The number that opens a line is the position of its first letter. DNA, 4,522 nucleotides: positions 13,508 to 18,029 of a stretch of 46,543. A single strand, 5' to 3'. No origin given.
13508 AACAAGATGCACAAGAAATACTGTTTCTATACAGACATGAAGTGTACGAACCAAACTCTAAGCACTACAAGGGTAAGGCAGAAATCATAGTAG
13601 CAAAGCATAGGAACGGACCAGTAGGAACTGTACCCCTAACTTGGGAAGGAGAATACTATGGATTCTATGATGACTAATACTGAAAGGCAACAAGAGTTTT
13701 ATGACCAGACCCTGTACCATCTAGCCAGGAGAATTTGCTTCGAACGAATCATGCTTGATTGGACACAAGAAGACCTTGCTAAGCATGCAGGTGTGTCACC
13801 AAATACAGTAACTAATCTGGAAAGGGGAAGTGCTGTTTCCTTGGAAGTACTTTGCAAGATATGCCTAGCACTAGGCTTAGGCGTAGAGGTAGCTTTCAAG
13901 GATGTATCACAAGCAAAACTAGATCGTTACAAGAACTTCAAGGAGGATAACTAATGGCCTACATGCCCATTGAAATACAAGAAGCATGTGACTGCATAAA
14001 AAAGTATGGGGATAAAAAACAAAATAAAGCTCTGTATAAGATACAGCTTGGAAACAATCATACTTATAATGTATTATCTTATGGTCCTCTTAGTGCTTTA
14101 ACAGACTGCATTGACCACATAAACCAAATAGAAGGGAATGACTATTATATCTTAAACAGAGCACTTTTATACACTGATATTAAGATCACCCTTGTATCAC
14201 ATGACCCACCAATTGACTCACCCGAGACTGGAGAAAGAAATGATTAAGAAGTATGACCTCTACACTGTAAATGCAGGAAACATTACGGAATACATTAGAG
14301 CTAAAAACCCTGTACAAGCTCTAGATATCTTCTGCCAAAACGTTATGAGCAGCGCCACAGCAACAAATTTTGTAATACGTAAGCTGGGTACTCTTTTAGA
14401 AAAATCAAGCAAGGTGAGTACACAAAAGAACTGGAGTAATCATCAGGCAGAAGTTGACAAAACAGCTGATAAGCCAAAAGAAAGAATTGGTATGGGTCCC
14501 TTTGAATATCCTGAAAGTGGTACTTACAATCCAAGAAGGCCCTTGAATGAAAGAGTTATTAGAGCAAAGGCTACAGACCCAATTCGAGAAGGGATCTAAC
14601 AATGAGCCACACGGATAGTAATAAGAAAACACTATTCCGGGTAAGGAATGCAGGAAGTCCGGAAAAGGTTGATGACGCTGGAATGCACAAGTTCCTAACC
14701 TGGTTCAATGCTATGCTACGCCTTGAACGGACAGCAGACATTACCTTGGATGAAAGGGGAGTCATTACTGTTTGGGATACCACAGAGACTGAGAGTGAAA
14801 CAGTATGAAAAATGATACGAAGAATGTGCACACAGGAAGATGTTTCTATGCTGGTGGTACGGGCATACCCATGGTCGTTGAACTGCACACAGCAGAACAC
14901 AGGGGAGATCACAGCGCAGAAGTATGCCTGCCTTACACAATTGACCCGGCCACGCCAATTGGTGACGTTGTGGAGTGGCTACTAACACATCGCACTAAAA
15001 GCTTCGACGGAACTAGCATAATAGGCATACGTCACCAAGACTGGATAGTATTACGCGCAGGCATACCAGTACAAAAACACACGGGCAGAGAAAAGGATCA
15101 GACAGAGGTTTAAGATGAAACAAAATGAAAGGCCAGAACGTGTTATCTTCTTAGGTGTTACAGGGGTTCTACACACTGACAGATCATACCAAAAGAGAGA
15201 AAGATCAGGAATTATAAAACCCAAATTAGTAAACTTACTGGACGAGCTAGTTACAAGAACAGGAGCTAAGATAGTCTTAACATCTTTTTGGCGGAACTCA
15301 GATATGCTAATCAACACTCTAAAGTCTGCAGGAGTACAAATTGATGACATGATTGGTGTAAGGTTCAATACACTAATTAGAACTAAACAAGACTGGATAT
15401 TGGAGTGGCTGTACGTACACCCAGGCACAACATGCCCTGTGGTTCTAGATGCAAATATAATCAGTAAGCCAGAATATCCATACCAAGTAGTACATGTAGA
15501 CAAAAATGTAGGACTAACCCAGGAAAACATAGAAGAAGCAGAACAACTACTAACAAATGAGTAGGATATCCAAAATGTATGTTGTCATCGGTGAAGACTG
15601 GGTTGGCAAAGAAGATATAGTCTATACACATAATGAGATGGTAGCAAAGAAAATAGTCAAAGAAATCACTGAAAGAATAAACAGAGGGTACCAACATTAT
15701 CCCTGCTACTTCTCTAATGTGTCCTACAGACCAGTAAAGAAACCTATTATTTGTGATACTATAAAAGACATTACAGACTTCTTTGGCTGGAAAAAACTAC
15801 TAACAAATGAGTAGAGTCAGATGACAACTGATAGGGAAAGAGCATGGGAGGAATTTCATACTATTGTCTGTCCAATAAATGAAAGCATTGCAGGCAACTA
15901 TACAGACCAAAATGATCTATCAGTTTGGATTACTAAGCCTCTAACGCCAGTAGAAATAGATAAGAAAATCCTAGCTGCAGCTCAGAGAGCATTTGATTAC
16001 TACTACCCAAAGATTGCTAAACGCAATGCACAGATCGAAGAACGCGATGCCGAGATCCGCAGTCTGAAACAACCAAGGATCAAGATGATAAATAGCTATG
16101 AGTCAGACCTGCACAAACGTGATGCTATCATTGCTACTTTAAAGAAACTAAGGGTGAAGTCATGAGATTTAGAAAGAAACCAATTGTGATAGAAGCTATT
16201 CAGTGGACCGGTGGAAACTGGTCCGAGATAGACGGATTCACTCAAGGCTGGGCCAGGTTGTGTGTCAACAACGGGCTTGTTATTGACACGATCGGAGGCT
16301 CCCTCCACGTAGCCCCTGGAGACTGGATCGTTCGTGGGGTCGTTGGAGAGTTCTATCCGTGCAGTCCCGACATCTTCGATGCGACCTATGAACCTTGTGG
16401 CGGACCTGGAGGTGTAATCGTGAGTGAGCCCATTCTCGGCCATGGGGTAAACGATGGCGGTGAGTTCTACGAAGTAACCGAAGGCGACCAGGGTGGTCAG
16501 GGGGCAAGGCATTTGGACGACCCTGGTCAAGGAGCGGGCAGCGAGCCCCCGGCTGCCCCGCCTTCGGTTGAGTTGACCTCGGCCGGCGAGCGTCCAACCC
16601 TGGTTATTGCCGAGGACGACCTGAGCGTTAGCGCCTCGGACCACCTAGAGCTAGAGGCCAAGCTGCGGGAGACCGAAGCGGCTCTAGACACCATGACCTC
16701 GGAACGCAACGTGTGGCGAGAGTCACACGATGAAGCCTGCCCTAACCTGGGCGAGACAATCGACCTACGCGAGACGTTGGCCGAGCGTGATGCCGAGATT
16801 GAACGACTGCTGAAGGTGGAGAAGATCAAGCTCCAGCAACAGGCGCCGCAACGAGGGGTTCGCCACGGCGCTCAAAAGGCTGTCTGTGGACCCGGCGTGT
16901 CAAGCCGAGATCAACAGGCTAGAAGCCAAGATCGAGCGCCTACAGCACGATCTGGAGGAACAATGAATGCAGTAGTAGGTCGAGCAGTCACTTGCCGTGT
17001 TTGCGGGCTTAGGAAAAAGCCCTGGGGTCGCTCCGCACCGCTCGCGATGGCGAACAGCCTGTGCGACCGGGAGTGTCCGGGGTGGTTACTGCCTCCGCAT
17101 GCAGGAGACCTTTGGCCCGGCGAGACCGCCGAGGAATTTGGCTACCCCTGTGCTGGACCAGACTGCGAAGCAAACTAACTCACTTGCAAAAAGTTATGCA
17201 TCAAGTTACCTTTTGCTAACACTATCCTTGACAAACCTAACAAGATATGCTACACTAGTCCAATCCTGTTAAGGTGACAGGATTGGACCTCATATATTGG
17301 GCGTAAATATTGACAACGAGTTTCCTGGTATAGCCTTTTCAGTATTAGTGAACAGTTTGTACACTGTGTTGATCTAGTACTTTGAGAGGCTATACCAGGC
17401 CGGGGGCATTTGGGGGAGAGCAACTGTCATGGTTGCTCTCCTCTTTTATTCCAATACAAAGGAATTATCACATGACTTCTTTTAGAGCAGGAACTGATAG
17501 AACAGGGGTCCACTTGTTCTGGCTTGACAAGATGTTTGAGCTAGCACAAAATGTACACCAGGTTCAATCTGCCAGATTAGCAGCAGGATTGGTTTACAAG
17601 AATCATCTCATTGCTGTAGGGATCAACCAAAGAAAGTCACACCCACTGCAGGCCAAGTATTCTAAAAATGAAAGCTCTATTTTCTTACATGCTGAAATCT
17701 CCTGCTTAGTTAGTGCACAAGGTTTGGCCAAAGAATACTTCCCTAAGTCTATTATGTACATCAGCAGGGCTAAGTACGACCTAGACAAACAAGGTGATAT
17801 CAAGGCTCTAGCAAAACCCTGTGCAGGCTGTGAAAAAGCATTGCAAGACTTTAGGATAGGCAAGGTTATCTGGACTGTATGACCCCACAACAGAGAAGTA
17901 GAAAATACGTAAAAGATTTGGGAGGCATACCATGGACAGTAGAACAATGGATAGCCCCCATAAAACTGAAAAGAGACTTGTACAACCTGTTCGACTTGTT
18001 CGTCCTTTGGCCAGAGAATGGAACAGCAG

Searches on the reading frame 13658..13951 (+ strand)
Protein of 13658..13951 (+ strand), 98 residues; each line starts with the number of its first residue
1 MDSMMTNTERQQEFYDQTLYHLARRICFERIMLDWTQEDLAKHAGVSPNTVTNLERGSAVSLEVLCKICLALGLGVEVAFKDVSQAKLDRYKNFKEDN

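Call 75: search_protein_families(library=pfam, proteins=[window:13658-13951:+], max_evalue=0.001)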
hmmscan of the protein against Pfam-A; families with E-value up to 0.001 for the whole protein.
window:13658-13951:+ (98 aa): 6 families
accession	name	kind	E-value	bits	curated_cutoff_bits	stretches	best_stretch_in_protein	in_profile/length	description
PF01381.28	HTH_3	-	2.6e-12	47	23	1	30-75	5-51/55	Helix-turn-helix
PF13443.12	HTH_26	-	1.1e-08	35.6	22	1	35-75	11-53/63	Cro/C1-type HTH DNA-binding domain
PF13560.12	HTH_31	-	1.8e-08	35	27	1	34-77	14-59/64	Helix-turn-helix domain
PF13744.12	HTH_37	-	9.8e-06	25.7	27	1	21-79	18-78/80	Helix-turn-helix domain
PF12844.13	HTH_19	-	0.00013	22.2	30.2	1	25-74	3-53/64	Helix-turn-helix domain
PF13545.12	HTH_Crp_2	-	0.00024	21.4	27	1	18-53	6-41/70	Crp-like helix-turn-helix domain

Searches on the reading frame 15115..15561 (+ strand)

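Call 76: search_protein_families(library=pfam, proteins=[window:15115-15561:+], max_evalue=0.001)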
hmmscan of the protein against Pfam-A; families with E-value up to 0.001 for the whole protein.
window:15115-15561:+ (149 aa): 1 family
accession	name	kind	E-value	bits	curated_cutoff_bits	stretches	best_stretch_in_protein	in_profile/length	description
PF18143.6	HAD_SAK_2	-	1.8e-15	58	27.5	1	10-138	1-138/139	HAD domain in Swiss Army Knife RNA repair proteins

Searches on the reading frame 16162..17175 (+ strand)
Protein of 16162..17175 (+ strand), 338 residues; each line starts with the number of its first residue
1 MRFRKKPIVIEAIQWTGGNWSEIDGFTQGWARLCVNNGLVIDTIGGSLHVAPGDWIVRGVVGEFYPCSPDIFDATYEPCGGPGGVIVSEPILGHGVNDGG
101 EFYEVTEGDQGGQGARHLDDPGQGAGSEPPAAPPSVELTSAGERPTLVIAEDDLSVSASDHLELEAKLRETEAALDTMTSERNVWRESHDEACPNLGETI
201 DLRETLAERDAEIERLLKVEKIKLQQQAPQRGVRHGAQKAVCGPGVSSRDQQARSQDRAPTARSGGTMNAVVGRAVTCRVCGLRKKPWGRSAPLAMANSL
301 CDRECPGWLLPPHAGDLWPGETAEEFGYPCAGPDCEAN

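Call 76: search_protein_families(library=pfam, proteins=[window:16162-17175:+], max_evalue=0.001)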
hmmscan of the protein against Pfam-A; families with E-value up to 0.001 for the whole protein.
window:16162-17175:+ (338 aa): 0 families

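Call 79: search_protein_families(library=phrogs, proteins=[window:16162-17175:+], max_evalue=0.001)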
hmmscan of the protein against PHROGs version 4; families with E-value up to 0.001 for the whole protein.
window:16162-17175:+ (338 aa): 7 families
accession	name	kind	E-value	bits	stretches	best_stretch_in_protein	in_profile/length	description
phrog_419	-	unknown function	6.3e-29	102.4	1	1-79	42-123/300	-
phrog_1810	-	unknown function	2.2e-20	74.3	1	2-79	9-92/166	-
phrog_4502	-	unknown function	2.2e-11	45.1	1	2-78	3-85/190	-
phrog_19511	-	unknown function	2.4e-06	28.6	1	2-77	3-86/155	-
phrog_4159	-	other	5.3e-05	23.6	1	3-80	4-84/270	nucleotide pyrophosphohydrolase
phrog_36774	-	unknown function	5.7e-05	24.6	1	17-81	18-81/86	-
phrog_33170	-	unknown function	0.00023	22.3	1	17-77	60-119/124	-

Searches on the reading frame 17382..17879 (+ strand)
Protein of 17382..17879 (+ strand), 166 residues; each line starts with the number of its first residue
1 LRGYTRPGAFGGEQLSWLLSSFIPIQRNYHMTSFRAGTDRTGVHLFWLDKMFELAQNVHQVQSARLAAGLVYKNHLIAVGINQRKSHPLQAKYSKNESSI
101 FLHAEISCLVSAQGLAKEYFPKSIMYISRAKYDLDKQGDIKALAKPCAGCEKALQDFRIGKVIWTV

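Call 76: search_protein_families(library=pfam, proteins=[window:17382-17879:+], max_evalue=0.001)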
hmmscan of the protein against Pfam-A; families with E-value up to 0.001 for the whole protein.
window:17382-17879:+ (166 aa): 1 family
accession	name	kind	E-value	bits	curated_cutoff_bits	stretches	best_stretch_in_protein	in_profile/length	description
PF00383.29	dCMP_cyt_deam_1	-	1.8e-07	31.4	25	1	47-164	7-100/102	Cytidine and deoxycytidylate deaminase zinc-binding region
